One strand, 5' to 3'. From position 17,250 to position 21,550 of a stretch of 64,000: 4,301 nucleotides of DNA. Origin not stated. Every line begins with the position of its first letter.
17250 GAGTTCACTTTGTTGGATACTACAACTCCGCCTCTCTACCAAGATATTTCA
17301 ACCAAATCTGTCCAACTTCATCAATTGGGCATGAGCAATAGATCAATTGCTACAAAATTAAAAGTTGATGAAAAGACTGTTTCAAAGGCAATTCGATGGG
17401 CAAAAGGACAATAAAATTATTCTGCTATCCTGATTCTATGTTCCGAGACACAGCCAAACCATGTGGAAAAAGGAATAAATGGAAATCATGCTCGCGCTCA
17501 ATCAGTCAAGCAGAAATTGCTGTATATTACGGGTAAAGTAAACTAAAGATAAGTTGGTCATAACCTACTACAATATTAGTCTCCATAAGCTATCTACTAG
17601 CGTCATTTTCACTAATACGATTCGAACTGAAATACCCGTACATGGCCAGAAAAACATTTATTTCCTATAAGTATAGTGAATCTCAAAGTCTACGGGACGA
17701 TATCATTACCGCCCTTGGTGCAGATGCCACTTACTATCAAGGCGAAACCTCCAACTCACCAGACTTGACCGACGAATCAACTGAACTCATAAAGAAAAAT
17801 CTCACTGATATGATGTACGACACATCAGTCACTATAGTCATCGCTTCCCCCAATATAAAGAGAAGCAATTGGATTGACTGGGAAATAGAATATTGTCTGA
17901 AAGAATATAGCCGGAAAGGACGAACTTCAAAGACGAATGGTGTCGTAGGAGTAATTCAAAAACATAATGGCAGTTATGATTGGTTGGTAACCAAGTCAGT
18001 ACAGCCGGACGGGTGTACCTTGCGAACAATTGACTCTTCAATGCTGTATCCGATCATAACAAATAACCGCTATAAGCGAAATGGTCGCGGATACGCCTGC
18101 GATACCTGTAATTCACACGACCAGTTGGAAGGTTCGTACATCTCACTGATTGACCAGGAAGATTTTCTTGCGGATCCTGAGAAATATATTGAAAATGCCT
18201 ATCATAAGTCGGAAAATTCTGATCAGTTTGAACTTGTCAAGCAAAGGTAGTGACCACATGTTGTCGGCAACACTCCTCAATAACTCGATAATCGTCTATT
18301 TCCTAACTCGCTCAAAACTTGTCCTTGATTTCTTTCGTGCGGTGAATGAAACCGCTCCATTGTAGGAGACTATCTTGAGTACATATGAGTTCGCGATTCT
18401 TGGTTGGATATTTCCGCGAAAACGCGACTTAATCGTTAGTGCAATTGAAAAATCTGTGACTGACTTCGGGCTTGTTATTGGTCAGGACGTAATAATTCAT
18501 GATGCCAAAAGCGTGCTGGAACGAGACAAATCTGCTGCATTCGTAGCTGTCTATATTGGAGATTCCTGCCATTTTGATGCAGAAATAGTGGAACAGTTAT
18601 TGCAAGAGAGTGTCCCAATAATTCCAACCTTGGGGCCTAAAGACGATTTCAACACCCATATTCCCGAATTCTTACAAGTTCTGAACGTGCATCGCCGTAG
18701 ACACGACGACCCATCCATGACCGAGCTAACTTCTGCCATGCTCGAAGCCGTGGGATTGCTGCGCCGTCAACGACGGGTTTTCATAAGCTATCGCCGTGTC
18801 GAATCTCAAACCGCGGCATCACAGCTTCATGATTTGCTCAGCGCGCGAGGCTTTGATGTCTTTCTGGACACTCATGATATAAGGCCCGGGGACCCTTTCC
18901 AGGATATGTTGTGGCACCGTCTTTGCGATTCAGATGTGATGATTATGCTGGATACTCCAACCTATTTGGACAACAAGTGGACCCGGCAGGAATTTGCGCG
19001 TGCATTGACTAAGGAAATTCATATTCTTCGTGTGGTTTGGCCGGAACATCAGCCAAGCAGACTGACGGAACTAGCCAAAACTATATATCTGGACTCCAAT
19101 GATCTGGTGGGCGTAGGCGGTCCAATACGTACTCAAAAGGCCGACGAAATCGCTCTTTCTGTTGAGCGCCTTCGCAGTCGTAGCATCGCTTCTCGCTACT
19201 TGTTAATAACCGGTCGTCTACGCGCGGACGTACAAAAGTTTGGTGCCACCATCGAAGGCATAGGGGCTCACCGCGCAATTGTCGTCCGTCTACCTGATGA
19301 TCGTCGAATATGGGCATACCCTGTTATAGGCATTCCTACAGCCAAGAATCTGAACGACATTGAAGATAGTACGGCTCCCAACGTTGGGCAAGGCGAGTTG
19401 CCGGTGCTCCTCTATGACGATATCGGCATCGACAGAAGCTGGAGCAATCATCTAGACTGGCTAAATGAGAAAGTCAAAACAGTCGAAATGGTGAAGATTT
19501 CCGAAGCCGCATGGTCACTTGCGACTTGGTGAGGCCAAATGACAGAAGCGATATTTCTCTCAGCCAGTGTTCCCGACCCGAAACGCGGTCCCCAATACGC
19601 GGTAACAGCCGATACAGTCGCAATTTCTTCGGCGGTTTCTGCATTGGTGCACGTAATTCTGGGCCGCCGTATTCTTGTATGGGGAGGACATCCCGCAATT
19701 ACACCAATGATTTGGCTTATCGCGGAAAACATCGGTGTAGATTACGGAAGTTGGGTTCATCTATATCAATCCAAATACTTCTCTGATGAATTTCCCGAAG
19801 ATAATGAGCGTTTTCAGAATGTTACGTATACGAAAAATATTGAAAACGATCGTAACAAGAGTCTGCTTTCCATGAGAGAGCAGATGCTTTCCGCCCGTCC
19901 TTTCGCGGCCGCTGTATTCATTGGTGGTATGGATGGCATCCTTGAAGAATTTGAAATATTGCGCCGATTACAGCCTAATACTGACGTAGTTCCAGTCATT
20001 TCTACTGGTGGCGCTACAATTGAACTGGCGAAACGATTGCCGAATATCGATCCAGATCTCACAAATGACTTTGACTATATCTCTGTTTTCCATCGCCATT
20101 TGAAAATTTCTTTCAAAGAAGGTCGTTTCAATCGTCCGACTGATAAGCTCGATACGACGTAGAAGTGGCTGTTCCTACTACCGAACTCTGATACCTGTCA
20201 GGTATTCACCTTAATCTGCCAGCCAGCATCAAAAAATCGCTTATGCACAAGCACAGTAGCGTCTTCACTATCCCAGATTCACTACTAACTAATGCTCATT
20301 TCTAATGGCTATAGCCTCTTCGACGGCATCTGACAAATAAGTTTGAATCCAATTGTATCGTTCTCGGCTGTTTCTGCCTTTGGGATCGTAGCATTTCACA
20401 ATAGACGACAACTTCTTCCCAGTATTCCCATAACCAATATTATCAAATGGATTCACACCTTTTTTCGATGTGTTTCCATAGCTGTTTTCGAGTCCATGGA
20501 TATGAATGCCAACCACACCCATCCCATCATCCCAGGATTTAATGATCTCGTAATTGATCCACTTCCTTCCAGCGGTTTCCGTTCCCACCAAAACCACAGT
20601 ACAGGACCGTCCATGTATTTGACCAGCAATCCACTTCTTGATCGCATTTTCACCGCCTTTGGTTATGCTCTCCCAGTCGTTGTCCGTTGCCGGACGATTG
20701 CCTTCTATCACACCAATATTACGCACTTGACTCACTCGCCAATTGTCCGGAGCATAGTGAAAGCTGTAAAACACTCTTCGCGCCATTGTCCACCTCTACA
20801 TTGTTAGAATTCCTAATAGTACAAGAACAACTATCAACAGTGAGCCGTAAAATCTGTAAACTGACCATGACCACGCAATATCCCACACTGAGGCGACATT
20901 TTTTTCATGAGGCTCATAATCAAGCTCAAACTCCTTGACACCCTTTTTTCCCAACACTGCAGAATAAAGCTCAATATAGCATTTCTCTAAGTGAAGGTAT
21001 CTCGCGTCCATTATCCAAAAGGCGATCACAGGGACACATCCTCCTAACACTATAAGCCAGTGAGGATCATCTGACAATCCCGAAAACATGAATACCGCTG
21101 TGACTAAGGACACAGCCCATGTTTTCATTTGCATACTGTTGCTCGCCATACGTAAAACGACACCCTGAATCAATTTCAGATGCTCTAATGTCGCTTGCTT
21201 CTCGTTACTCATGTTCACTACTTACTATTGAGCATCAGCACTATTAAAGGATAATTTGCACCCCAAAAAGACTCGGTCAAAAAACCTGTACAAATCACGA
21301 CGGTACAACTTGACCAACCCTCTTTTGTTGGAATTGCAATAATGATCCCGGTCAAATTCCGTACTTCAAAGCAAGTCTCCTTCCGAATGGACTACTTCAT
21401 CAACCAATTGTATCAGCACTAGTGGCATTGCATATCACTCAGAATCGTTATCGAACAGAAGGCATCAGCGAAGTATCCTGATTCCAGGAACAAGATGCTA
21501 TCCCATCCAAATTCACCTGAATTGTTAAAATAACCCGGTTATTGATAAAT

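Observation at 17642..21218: Thoeris-like cluster of three TIR proteins, a stand-alone SLOG-like protein and a small 3-TM protein, with no canonical ThsA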

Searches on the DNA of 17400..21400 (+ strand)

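Call 27: search_dna_similar(query=window:17400-21400:+, collection=ecoli_genomes, mode=near, max_rows=15)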
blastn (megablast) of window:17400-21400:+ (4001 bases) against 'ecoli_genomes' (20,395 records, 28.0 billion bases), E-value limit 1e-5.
No match.

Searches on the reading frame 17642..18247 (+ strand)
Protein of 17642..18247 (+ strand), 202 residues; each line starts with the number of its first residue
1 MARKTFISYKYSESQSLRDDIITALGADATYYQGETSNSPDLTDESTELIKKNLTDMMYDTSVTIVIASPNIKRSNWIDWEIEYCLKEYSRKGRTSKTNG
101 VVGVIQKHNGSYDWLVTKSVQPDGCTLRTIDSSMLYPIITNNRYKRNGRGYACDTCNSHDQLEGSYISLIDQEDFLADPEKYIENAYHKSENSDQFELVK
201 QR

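Call 4: search_protein_families(library=pfam, proteins=[window:17642-18247:+], max_evalue=1)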
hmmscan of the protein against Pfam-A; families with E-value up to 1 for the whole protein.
window:17642-18247:+ (202 aa): 2 families
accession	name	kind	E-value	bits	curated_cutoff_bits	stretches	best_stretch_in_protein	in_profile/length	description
PF08937.16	ThsB_TIR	-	3.1e-11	44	21.2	1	6-97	1-86/100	Thoeris protein ThsB, TIR-like domain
PF13676.11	TIR_2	-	0.0074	17.2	28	1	45-91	35-80/122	TIR domain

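Call 5: search_protein_families(library=padloc, proteins=[window:17642-18247:+], max_evalue=1)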
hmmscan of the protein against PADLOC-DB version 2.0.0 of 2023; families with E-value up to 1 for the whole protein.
window:17642-18247:+ (202 aa): 11 families
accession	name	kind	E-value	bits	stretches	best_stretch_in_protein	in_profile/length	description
PDLC00428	ThsB1|ThsB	-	8.6e-81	269.4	1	1-201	1-218/219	TIR-like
PDLC00438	ThsB1|ThsB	-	1.7e-20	71.9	1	1-201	1-205/206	TIR-like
PDLC00431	ThsB1|ThsB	-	4.4e-07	28.4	1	1-87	1-89/162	TIR-like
PDLC00418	ThsB1|ThsB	-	4.4e-06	24.6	1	3-88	5-91/155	TIR-like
PDLC04688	PDC-M50B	-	1e-05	23.8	1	1-87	1-90/162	-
PDLC00434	ThsB1|ThsB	-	4.5e-05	20.7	1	2-82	138-213/396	TIR-like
PDLC00433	ThsB1|ThsB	-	0.00013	20.1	1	1-87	1-86/164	TIR-like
PDLC00429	ThsB1|ThsB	-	0.0011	17.1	1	44-87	47-92/167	TIR-like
PDLC00436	ThsB1|ThsB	-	0.0012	16.3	1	5-83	38-114/183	TIR-like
PDLC00423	ThsB1|ThsB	-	0.0025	15.5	1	4-85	37-117/190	TIR-like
PDLC00437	ThsB1|ThsB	-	0.0058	14.7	1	38-84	21-63/129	TIR-like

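Call 6: search_protein_families(library=ncbifam, proteins=[window:17642-18247:+], max_evalue=1)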
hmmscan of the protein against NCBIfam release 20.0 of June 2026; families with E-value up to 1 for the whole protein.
window:17642-18247:+ (202 aa): 2 families
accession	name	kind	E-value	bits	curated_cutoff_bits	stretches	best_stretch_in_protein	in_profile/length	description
NF058526.1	Thoeris_type3_ThcB4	equivalog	0.003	16.5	220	1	50-86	170-206/375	Thoeris type III anti-phage system protein ThcB4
TIGR01307.1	pgm_bpd_ind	equivalog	0.11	11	330.65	1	147-196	180-229/504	2,3-bisphosphoglycerate-independent phosphoglycerate mutase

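Call 67: find_homologous_proteins(query=window:17642-18247:+, max_evalue=0.001)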
Query window:17642-18247:+ (202 aa): 2515 proteins with E <= 0.001 among 2590 candidates; the best 120 are listed.
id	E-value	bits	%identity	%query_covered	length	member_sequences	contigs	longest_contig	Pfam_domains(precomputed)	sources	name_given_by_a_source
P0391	6.3e-132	455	100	100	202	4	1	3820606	PF08937.17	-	-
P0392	6.8e-111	387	85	100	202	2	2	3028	PF08937.17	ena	-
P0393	1.2e-110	386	85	100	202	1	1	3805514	PF08937.17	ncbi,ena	-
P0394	2.1e-106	372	81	100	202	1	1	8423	PF08937.17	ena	-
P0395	5.1e-105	367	80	100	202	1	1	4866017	PF08937.17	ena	-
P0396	8.7e-105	367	82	100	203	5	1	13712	PF08937.17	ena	-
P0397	4.1e-103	361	78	100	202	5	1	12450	PF08937.17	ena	-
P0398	2.1e-101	356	79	100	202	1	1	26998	PF08937.17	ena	-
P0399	2.4e-99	349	77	100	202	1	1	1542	PF08937.17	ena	-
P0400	2.7e-99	349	76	100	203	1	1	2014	PF13676.12,PF08937.17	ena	-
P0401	4.7e-98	345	74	100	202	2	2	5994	PF08937.17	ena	-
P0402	4.8e-98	345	76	100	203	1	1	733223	PF08937.17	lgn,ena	-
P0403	1.3e-97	343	76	100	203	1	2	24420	PF13676.12,PF08937.17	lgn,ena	-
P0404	2.8e-97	342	77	100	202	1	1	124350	PF08937.17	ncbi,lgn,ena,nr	ncbi:MAG: TIR domain-containing protein [Deltaproteobacteria bacterium]|nr:TIR domain-containing pro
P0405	9.2e-97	341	76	100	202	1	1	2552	PF08937.17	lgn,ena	-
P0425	3.9e-91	322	70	100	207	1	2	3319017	PF08937.17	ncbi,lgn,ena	-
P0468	7.9e-87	308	69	100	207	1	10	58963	PF08937.17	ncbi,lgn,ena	-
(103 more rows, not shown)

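Call 68: find_encoding_contigs(protein=P0404, flank=5000, max_places=2)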
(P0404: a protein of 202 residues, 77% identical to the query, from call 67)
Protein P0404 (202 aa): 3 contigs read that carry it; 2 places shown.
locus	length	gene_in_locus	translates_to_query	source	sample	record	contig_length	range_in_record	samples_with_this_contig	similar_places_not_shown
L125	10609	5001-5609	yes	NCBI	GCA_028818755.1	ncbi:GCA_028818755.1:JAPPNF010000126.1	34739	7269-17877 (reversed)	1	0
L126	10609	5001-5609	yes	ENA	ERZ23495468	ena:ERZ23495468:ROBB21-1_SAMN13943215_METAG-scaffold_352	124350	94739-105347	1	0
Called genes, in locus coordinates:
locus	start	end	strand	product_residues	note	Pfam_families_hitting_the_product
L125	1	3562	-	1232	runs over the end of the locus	PF13191:AAA_16 (weak)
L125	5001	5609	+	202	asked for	PF08937:ThsB_TIR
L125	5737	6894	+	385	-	PF01582:TIR (weak), PF13676:TIR_2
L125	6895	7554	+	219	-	PF18180:LD_cluster3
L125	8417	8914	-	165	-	PF08937:ThsB_TIR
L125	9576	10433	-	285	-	-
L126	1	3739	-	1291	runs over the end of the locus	PF13191:AAA_16 (weak)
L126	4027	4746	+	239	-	-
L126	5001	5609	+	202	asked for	PF08937:ThsB_TIR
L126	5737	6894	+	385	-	PF01582:TIR (weak), PF13676:TIR_2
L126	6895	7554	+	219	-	PF18180:LD_cluster3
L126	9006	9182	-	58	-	-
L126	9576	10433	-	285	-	-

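Call 69: find_encoding_contigs(protein=P0425, flank=5000, max_places=2)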
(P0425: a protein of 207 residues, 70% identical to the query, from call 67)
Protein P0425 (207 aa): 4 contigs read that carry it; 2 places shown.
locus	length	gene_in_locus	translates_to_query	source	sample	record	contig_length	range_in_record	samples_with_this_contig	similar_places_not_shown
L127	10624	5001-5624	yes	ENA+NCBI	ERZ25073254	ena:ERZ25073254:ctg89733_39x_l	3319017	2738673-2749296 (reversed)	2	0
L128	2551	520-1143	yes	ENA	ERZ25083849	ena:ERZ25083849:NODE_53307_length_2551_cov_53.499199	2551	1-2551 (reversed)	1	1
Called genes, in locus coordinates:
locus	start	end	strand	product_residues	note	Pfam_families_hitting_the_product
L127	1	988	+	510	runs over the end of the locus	-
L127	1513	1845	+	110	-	-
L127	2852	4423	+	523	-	PF03067:LPMO_10, PF18416:GbpA_2, PF21868:GbpA_D3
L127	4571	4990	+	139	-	-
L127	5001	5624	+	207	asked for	PF08937:ThsB_TIR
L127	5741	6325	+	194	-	PF13021:DUF3885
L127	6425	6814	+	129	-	-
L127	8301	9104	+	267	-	-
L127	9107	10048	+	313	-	PF01636:APH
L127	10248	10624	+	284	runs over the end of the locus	-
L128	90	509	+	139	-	-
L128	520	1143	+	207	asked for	PF08937:ThsB_TIR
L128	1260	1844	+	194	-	PF13021:DUF3885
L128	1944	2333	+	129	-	-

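Call 70: find_encoding_contigs(protein=P0468, flank=5000, max_places=3)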
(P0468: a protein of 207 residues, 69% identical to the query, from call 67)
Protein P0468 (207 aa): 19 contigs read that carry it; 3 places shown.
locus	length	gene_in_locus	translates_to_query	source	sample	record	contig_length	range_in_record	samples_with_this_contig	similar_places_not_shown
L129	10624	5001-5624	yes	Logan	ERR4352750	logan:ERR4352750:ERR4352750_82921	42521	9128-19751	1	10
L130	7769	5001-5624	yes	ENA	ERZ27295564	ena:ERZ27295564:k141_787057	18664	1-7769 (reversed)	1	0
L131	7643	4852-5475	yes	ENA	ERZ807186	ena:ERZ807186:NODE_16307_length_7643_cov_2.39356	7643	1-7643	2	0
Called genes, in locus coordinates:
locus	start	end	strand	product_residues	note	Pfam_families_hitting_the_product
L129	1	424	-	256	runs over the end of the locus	PF08242:Methyltransf_12 (weak), PF13649:Methyltransf_25 (weak)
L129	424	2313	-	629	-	PF00005:ABC_tran, PF02463:SMC_N (faint), PF03193:RsgA_GTPase (faint), PF13175:AAA_15 (faint), PF13191:AAA_16 (faint), PF12848:ABC_tran_Xtn, PF00005:ABC_tran, PF16326:ABC_tran_CTD, +6 more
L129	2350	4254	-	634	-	PF00005:ABC_tran, PF02463:SMC_N (faint), PF13555:AAA_29 (faint), PF13304:AAA_21 (faint), PF12848:ABC_tran_Xtn, PF00005:ABC_tran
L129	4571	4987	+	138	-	-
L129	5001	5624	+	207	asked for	PF08937:ThsB_TIR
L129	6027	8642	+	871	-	PF00311:PEPcase, PF14010:PEPcase_2 (weak)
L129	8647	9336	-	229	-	PF03167:UDG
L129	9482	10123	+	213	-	PF04832:SOUL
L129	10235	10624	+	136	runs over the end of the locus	-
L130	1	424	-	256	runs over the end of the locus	PF08242:Methyltransf_12 (weak), PF13649:Methyltransf_25 (weak)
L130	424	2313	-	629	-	PF00005:ABC_tran, PF02463:SMC_N (faint), PF03193:RsgA_GTPase (faint), PF13175:AAA_15 (faint), PF13191:AAA_16 (faint), PF12848:ABC_tran_Xtn, PF00005:ABC_tran, PF16326:ABC_tran_CTD, +6 more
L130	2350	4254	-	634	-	PF00005:ABC_tran, PF02463:SMC_N (faint), PF13555:AAA_29 (faint), PF13304:AAA_21 (faint), PF12848:ABC_tran_Xtn, PF00005:ABC_tran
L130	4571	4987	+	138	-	-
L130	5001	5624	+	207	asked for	PF08937:ThsB_TIR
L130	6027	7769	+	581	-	?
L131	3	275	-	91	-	?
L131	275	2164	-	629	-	PF00005:ABC_tran, PF02463:SMC_N (faint), PF03193:RsgA_GTPase (faint), PF13175:AAA_15 (faint), PF13191:AAA_16 (faint), PF12848:ABC_tran_Xtn, PF00005:ABC_tran, PF16326:ABC_tran_CTD, +6 more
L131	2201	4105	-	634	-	PF00005:ABC_tran, PF02463:SMC_N (faint), PF13555:AAA_29 (faint), PF13304:AAA_21 (faint), PF12848:ABC_tran_Xtn, PF00005:ABC_tran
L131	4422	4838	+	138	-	-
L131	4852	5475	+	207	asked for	PF08937:ThsB_TIR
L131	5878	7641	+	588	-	?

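Call 90: search_solved_structures(query=window:17642-18247:+, max_evalue=0.01, show_alignments=1)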
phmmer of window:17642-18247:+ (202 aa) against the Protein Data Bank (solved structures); distinct sequences matched with E-value up to 0.01: 1.
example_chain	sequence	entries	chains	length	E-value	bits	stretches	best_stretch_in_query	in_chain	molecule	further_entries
9vyl_A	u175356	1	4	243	3.8e-19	72.5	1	1-200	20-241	Putative cyclic ADP-D-ribose synthase TIR1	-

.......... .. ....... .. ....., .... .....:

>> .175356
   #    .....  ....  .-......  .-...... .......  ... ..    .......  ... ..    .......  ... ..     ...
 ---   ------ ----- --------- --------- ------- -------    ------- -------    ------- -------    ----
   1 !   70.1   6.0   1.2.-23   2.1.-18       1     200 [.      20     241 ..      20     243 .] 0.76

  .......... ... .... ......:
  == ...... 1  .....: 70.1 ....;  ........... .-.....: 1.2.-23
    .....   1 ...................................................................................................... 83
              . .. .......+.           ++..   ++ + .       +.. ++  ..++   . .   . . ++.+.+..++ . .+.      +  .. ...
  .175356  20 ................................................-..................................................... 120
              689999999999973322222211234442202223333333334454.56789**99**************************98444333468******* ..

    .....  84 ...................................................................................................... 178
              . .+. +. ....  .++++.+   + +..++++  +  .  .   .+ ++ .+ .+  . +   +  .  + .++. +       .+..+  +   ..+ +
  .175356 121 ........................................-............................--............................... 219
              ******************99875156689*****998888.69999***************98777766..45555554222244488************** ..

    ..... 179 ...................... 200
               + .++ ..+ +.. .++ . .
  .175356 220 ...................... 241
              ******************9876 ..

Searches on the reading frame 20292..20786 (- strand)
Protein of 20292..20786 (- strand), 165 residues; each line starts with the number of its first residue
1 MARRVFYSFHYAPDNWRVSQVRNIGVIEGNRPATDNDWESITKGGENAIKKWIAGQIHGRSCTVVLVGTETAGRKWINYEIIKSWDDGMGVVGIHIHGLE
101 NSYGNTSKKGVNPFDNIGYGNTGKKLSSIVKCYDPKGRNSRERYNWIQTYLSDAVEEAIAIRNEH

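Call 4: search_protein_families(library=pfam, proteins=[window:20292-20786:-], max_evalue=1)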
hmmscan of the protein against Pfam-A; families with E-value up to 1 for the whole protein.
window:20292-20786:- (165 aa): 2 families
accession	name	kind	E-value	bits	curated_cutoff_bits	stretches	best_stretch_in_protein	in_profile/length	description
PF08937.16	ThsB_TIR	-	7.2e-27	94.2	21.2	1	6-100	1-99/100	Thoeris protein ThsB, TIR-like domain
PF25784.1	BigA_N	-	0.27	11.8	24.5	0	35-77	30-70/80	BigA and YdbA N-terminal beta barrel domain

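Call 5: search_protein_families(library=padloc, proteins=[window:20292-20786:-], max_evalue=1)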
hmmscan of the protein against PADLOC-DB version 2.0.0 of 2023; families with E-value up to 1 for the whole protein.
window:20292-20786:- (165 aa): 5 families
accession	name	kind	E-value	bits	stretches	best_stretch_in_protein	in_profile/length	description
PDLC00433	ThsB1|ThsB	-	4.7e-68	226.3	1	1-164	1-163/164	TIR-like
PDLC04688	PDC-M50B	-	2.8e-66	220.7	1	1-163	1-160/162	-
PDLC00431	ThsB1|ThsB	-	2e-58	195.4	1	1-163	1-161/162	TIR-like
PDLC00418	ThsB1|ThsB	-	5.6e-06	24.3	1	46-100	50-104/155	TIR-like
PDLC00428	ThsB1|ThsB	-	0.001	17.4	1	35-82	46-98/219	TIR-like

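Call 6: search_protein_families(library=ncbifam, proteins=[window:20292-20786:-], max_evalue=1)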
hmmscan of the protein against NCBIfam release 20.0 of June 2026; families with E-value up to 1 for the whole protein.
window:20292-20786:- (165 aa): 0 families

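Call 88: search_solved_structures(query=window:20292-20786:-, max_evalue=0.01, show_alignments=1)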
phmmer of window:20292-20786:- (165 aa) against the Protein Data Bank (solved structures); distinct sequences matched with E-value up to 0.01: 3.
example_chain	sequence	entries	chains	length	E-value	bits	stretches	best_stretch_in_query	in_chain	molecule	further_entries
8wcf_A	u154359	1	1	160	2.5e-36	128.2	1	1-159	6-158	Molecular chaperone Tir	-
9b7d_A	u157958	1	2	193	1.1e-26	96.9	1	1-126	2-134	Putative cyclic ADP-D-ribose synthase ThsB1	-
6lhy_A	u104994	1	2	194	1.1e-26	96.8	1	1-126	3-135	DUF1863 domain-containing protein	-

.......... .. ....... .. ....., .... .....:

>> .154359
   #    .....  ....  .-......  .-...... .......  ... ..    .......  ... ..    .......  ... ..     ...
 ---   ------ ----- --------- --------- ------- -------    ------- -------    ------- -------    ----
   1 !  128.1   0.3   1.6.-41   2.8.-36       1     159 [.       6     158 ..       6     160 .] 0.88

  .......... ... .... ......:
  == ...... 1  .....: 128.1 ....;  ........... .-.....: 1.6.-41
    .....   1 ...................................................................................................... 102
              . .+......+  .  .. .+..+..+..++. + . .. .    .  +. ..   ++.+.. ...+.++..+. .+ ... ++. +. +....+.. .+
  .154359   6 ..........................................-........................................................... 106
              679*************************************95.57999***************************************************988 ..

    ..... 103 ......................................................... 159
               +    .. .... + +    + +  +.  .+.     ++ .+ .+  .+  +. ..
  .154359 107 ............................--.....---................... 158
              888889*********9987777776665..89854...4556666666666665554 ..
